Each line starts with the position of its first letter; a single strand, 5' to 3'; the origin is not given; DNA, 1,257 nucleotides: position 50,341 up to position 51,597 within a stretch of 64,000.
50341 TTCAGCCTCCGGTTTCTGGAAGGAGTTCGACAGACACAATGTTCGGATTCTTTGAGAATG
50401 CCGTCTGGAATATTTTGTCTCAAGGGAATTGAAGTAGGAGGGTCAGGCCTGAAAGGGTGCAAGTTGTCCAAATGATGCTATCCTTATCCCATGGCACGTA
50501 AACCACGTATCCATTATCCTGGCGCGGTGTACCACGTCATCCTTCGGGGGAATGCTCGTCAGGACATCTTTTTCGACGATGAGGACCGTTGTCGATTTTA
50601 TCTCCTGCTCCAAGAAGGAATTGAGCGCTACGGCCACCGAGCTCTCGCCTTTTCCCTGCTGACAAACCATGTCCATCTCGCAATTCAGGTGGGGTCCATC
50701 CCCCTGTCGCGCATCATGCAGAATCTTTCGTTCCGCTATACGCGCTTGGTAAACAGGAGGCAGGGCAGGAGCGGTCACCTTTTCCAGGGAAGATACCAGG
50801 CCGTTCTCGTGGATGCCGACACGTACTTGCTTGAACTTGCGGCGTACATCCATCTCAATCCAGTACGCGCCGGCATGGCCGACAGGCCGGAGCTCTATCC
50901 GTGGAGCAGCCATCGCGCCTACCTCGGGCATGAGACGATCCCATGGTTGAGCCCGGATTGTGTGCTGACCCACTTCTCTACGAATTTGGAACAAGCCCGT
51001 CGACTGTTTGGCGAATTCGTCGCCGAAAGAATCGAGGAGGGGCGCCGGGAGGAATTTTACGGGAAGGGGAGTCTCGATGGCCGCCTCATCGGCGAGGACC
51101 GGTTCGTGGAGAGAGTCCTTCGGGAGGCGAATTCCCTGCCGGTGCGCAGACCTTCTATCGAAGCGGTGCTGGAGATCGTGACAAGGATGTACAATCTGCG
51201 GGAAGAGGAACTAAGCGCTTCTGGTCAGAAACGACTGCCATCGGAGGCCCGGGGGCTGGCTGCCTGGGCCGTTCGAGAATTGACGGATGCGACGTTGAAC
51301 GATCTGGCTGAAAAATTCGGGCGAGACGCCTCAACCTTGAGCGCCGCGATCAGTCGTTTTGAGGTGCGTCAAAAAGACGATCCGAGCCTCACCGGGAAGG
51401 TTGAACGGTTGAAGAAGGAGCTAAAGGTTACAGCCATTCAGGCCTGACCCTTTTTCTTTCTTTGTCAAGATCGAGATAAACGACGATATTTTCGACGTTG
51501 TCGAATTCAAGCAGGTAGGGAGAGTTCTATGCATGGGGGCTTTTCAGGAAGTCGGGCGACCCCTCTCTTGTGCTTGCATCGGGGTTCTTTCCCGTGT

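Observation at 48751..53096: Toxin-antitoxin cassettes alternate with copies of a Y1(HUH)-transposase/DnaA-domain-IV element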

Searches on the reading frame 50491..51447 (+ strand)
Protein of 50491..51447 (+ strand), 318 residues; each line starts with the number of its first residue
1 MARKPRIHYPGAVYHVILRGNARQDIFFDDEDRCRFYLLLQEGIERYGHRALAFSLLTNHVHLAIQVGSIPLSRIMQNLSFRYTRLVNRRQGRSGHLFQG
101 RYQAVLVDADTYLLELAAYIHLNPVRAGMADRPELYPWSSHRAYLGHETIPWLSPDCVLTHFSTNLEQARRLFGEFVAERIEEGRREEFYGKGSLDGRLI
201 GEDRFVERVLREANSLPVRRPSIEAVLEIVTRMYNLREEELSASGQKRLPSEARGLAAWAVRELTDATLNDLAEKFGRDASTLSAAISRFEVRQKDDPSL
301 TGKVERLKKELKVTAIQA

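Call 4: search_protein_families(library=pfam, proteins=[window:50491-51447:+], max_evalue=0.01)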
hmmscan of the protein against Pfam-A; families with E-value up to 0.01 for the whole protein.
window:50491-51447:+ (318 aa): 2 families
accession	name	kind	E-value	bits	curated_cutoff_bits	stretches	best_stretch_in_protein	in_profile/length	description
PF01797.21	Y1_Tnp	-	2.8e-13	50.5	23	1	13-121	6-119/121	Transposase IS200 like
PF08299.17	Bac_DnaA_C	-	3.6e-11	43.4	31.5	1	223-288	1-67/69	Bacterial dnaA protein helix-turn-helix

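Call 6: find_encoding_contigs(protein=window:50491-51447:+, flank=10000, max_places=10)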
Protein window:50491-51447:+ (318 aa): 1 contig read that carries it; 1 place shown.
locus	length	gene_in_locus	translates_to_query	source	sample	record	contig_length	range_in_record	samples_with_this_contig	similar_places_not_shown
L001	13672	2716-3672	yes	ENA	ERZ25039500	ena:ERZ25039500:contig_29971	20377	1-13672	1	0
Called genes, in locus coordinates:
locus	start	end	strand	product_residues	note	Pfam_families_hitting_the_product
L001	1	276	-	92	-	?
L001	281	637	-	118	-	PF13657:Couple_hipA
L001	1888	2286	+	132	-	PF05168:HEPN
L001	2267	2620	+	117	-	PF01909:NTP_transf_2, PF18765:Polbeta (weak)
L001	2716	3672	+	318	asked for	PF01797:Y1_Tnp, PF08299:Bac_DnaA_C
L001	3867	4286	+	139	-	PF08780:NTase_sub_bind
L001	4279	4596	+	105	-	PF01909:NTP_transf_2, PF18765:Polbeta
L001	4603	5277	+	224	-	PF08299:Bac_DnaA_C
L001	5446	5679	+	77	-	-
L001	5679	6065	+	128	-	PF01850:PIN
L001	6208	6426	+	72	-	PF08780:NTase_sub_bind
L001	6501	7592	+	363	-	PF01075:Glyco_transf_9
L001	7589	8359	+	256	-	PF06750:A24_N_bact, PF01478:Peptidase_A24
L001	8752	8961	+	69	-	PF13560:HTH_31 (weak), PF01381:HTH_3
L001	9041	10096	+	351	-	PF11104:PilM_2, PF06723:MreB_Mbl (faint), PF14450:FtsA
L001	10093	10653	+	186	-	PF05137:PilN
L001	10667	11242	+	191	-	PF04350:PilO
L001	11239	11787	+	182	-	PF04351:PilP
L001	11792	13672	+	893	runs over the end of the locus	PF11741:AMIN (weak), PF21305:type_II_gspD_N0 (weak), PF07660:STN, PF03958:Secretin_N, PF00263:Secretin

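Call 7: find_related_loci(query=window:50491-51444:+, collection=genome_contigs, flank=10000)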
Query window:50491-51444:+ (318 aa) in genome_contigs; peptide patterns used: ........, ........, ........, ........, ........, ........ (x = any residue, [..] = any of these).
209 stretches matched a pattern; 152 encode a relative of the query (tblastn E <= 1e-3); the best 80 are kept; 80 distinct loci.
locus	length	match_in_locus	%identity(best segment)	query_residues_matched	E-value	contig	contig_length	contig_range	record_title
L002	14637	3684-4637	75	1-318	1e-163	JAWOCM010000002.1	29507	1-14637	MAG: Desulfuromonadales bacterium isolate BLK5-1.bin.251 k191_1666308, whole genome shotgun sequence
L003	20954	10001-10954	74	1-318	5e-159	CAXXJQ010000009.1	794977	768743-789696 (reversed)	MAG: Desulfuromonadales bacterium isolate 9856a9eb-0080-408b-a1e2-7796c5ec94f2 genome assembly, contig: contig_9, whole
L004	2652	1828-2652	84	1-275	3e-166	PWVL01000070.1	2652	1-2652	MAG: Desulfuromonadales bacterium isolate CSSed11_297R1 CS-Sed11-C108470, whole genome shotgun sequence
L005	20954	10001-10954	69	1-318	9e-151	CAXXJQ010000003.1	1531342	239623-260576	MAG: Desulfuromonadales bacterium isolate 9856a9eb-0080-408b-a1e2-7796c5ec94f2 genome assembly, contig: contig_3, whole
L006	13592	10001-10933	63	1-311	4e-127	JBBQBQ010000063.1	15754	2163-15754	MAG: Desulfuromonadales bacterium isolate Co_metawrap_1341 Cmw_1341_k141_6228862_length_15754_cov_8.6326, whole genome s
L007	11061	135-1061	58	1-309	9e-125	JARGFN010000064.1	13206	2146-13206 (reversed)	MAG: Desulfobulbales bacterium isolate C14-07 NODE_1780_length_13206_cov_6.886853, whole genome shotgun sequence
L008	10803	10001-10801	66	1-267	2e-118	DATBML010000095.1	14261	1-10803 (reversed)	MAG TPA_asm: Desulfuromonadales bacterium isolate SMAG_U3997 k141_1482856, whole genome shotgun sequence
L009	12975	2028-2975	54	1-317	8e-117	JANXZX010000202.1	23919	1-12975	MAG: Geobacteraceae bacterium isolate GL140_5_metabat_114 GL140_5_k141_398759, whole genome shotgun sequence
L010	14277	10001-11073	57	1-318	9e-117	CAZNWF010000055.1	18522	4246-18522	MAG TPA_asm: uncultured Geobacter sp. isolate SRP220891_co4_31 genome assembly, contig: NODE_5105_length_18522_cov_19.87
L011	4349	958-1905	56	1-316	7e-117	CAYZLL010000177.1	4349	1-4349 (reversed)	MAG TPA_asm: uncultured Smithella sp. isolate SRP192927_co1_877 genome assembly, contig: NODE_60716_length_4349_cov_9.56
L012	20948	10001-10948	56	1-316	2e-115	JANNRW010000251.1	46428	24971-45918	MAG: Geobacteraceae bacterium isolate SOY_31_metabat_301 SOY_31_k141_2247006, whole genome shotgun sequence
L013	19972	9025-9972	55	1-316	3e-113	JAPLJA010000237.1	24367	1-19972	MAG: Proteobacteria bacterium isolate LacPavin_0920_SED5_MAG_48_26 LacPavin_0920_SED5_scaffold_53035, whole genome shotg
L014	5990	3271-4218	56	1-316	4e-113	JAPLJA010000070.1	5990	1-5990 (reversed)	MAG: Proteobacteria bacterium isolate LacPavin_0920_SED5_MAG_48_26 LacPavin_0920_SED5_scaffold_1524689, whole genome sho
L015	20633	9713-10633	55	1-308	4e-112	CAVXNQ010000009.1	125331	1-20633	MAG: uncultured delta proteobacterium isolate MFD01721.bin.2.42 genome assembly, contig: contig_30103, whole genome shot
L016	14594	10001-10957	54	1-318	1e-110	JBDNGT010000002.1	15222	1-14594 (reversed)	MAG: Geopsychrobacter sp. isolate concoct.225.WLB k141_1613, whole genome shotgun sequence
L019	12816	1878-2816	54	1-314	4e-109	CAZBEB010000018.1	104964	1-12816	MAG TPA_asm: uncultured Geobacter sp. isolate binchicken_co269_196 genome assembly, contig: NODE_195_length_104964_cov_7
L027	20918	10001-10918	52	1-308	6e-105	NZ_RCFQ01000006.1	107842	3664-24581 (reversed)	Mariprofundus sp. EBB-1 Pure-Culture-EBB-1_NODE_6, whole genome shotgun sequence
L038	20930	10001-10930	51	1-311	1e-101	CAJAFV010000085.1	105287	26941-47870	MAG: uncultured Geobacteraceae bacterium isolate A-4_bin-085 genome assembly, contig: bin-085:85/99, whole genome shotgu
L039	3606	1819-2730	53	1-297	5e-103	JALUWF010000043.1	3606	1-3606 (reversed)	MAG: Mariprofundus sp. isolate 131-447_maxbin2_scaf2bin.013 131-447_scaffold_15321_c1, whole genome shotgun sequence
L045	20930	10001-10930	50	1-311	3e-101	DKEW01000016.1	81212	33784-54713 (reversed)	MAG TPA_asm: Pelobacter sp. UBA6812 UBA6812_contig_11836, whole genome shotgun sequence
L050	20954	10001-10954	47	1-318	6e-100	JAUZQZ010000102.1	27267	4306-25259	MAG: Mariprofundaceae bacterium isolate GS19_ROV16_R01_M-AMOR20_M1311 AMOR20_M1311_contig102, whole genome shotgun seque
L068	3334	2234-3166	46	1-313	4e-92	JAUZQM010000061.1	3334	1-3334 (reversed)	MAG: Mariprofundaceae bacterium isolate GS19_ROV18_BS07-AMOR20_M1290 AMOR20_M1290_contig61, whole genome shotgun sequenc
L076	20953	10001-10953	46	1-318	8e-86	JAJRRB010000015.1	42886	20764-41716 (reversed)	MAG: Deltaproteobacteria bacterium isolate Dive100_bin2.40 k141_106198, whole genome shotgun sequence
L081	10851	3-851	49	28-311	4e-84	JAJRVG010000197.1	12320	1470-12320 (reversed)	MAG: Zetaproteobacteria bacterium isolate Dive96_bin10.324 k141_3603410, whole genome shotgun sequence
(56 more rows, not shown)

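Call 9: search_protein_families(library=ncbifam, proteins=[window:50491-51447:+], max_evalue=0.01)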
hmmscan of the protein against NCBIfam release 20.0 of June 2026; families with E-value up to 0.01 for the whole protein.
window:50491-51447:+ (318 aa): 5 families
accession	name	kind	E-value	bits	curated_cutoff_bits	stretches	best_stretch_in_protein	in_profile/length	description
NF047646.1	REP_Tyr_transpos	equivalog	1.7e-18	66.9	80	1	4-139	2-146/146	REP-associated tyrosine transposase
TIGR00362.1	DnaA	equivalog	7.6e-14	51.6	343.9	1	205-311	330-437/437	chromosomal replication initiator protein DnaA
NF001154.0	PRK00149.3-3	equivalog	6.4e-07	28.7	410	1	223-312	368-459/462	chromosomal replication initiator protein DnaA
NF033573.1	transpos_IS200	equivalog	0.0084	16.3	55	0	13-83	12-82/126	IS200/IS605 family transposase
NF009087.0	PRK12422.1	equivalog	0.009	15.2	657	0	224-312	355-444/455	chromosomal replication initiator protein DnaA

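Call 26: search_protein_families(library=pfam, alignment_id=A1, max_evalue=0.001)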
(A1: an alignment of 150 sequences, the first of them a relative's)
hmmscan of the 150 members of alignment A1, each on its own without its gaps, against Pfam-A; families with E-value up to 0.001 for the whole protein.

A. member 1, L002:3012-3665:+ (218 aa): 0 families

B. families by the number of members that match (of 150 scanned): 155 families (the first 25 are shown)
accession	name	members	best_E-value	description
PF00005.33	ABC_tran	3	5e-35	ABC transporter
PF00072.30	Response_reg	3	1.7e-22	Response regulator receiver domain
PF01381.28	HTH_3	3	2.4e-09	Helix-turn-helix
PF04014.23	MazE_antitoxin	3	8.1e-09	Antidote-toxin recognition MazE, bacterial antitoxin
PF17432.8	DUF3458_C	2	3.3e-118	Domain of unknown function (DUF3458_C) ARM repeats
PF00155.27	Aminotran_1_2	2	9.5e-59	Aminotransferase class I and II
PF01433.26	Peptidase_M1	2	1.9e-55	Peptidase family M1 domain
PF08668.18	HDOD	2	2e-54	HDOD domain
PF11940.14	DUF3458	2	4.5e-28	Domain of unknown function (DUF3458) Ig-like fold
PF17900.6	Peptidase_M1_N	2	9.1e-16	Peptidase M1 N-terminal domain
PF03527.20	RHS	2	2.8e-11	RHS protein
PF01966.28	HD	2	3.7e-10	HD domain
PF13560.12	HTH_31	2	3.8e-10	Helix-turn-helix domain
PF01969.22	Ni_insertion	1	5.7e-133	Nickel insertion protein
PF11867.13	T1RH-like_C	1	5.9e-130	Type I restriction enzyme HindI endonuclease subunit-like, C-terminal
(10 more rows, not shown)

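Call 27: find_homologous_proteins(query=window:50491-51444:+, max_evalue=1e-60)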
Query window:50491-51444:+ (318 aa): 3393 proteins with E <= 1e-60 among 8000 candidates; the best 120 are listed.
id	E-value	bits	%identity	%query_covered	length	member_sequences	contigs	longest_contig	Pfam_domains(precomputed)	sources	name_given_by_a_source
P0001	8.4e-187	638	92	98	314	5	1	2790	PF08299.18,PF01797.22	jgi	jgi:REP element-mobilizing transposase RayT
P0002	3.0e-185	633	89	100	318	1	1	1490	PF08299.18,PF01797.22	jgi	jgi:putative transposase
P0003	2.1e-176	604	84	100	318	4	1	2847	PF08299.18,PF01797.22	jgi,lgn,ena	-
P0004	2.3e-171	587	83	100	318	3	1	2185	PF08299.18,PF01797.22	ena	-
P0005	1.4e-168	578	81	100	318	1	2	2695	PF08299.18,PF01797.22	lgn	-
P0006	1.9e-159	548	76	100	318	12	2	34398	PF08299.18,PF01797.22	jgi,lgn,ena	-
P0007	3.5e-154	531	76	100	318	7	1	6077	PF08299.18,PF01797.22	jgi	jgi:REP-associated tyrosine transposase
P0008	6.4e-152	523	74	100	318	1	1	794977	PF08299.18,PF01797.22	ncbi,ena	-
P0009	1.1e-151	522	75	100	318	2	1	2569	PF08299.18,PF01797.22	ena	-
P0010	2.0e-147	508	71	100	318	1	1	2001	PF08299.18,PF01797.22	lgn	-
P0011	1.6e-145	502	70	100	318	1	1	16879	PF08299.18,PF01797.22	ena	-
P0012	7.7e-144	497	69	100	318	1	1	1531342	PF08299.18,PF01797.22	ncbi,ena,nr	ncbi:MAG: transposase [Deltaproteobacteria bacterium]|nr:transposase [Deltaproteobacteria bacterium]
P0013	3.3e-142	491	69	100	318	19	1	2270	PF08299.18,PF01797.22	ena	-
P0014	3.3e-141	488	69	100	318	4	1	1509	PF08299.18,PF01797.22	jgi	jgi:REP element-mobilizing transposase RayT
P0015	1.4e-140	486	68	100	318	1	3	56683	PF08299.18,PF01797.22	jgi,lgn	-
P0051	5.3e-129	448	61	100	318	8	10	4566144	PF08299.18,PF01797.22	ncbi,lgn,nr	ncbi:transposase [Geobacter sulfurreducens]|nr:transposase, Y1_Tnp domain-containing [Geobacter sulf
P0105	6.8e-116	405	88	67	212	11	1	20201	PF08299.18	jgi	jgi:hypothetical protein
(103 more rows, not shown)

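Call 28: find_related_loci(query=window:50491-51444:+, collection=metagenome_contigs, flank=10000)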
Query window:50491-51444:+ (318 aa) in metagenome_contigs; peptide patterns used: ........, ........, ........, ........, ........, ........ (x = any residue, [..] = any of these).
319 stretches matched a pattern; 237 encode a relative of the query (tblastn E <= 1e-3); the best 80 are kept; 79 distinct loci.
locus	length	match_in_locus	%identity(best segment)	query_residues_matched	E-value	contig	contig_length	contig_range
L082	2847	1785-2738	84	1-318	0e+0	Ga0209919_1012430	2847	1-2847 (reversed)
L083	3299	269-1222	83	1-318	0e+0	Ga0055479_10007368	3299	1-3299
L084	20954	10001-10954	76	1-318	3e-167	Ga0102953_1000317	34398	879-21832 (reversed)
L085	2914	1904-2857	76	1-318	5e-170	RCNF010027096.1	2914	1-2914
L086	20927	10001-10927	68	1-309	1e-145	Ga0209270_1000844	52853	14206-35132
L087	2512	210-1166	62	1-318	1e-139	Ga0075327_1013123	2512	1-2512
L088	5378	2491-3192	75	1-234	6e-119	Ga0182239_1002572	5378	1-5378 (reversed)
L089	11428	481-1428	56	1-316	1e-116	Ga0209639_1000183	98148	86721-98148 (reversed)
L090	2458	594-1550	55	1-318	6e-121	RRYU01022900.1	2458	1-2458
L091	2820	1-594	90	121-318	1e-119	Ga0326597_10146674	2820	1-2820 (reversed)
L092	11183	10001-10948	55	1-316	1e-114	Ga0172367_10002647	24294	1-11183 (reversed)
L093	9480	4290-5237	56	1-316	2e-114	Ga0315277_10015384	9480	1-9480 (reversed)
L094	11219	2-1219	55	1-316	3e-114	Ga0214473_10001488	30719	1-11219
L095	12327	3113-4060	55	1-316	2e-113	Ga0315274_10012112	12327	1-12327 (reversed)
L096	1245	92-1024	56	1-311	3e-123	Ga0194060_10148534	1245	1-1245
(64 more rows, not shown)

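Call 29: find_encoding_contigs(protein=P0105, flank=10000, max_places=6)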
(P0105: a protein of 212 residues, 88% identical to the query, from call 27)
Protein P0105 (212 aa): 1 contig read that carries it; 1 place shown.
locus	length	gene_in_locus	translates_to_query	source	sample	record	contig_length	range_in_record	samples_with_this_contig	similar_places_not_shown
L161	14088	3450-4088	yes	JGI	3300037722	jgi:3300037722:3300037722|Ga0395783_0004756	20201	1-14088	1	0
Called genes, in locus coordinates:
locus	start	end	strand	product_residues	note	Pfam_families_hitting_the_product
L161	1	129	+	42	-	?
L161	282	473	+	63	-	-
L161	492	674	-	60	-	-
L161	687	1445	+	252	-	PF08299:Bac_DnaA_C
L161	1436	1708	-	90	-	-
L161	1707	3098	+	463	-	-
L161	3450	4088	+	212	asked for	PF08299:Bac_DnaA_C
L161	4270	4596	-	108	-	PF01909:NTP_transf_2, PF18765:Polbeta (weak)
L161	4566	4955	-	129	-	PF05168:HEPN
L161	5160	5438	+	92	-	PF02604:PhdYeFM_antitox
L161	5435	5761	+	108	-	PF05016:ParE_toxin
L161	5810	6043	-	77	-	-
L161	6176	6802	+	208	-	PF08299:Bac_DnaA_C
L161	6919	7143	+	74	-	PF04255:DUF433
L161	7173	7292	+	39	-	-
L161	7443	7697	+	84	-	-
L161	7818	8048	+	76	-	PF19891:DUF6364 (weak)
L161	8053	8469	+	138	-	PF01850:PIN, PF13470:PIN_3 (weak)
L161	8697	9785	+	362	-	PF01075:Glyco_transf_9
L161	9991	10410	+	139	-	PF08780:NTase_sub_bind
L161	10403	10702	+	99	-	PF01909:NTP_transf_2, PF18765:Polbeta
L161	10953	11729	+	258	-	PF06750:A24_N_bact, PF01478:Peptidase_A24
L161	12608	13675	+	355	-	PF11104:PilM_2, PF06723:MreB_Mbl (faint), PF14450:FtsA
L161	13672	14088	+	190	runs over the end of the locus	PF05137:PilN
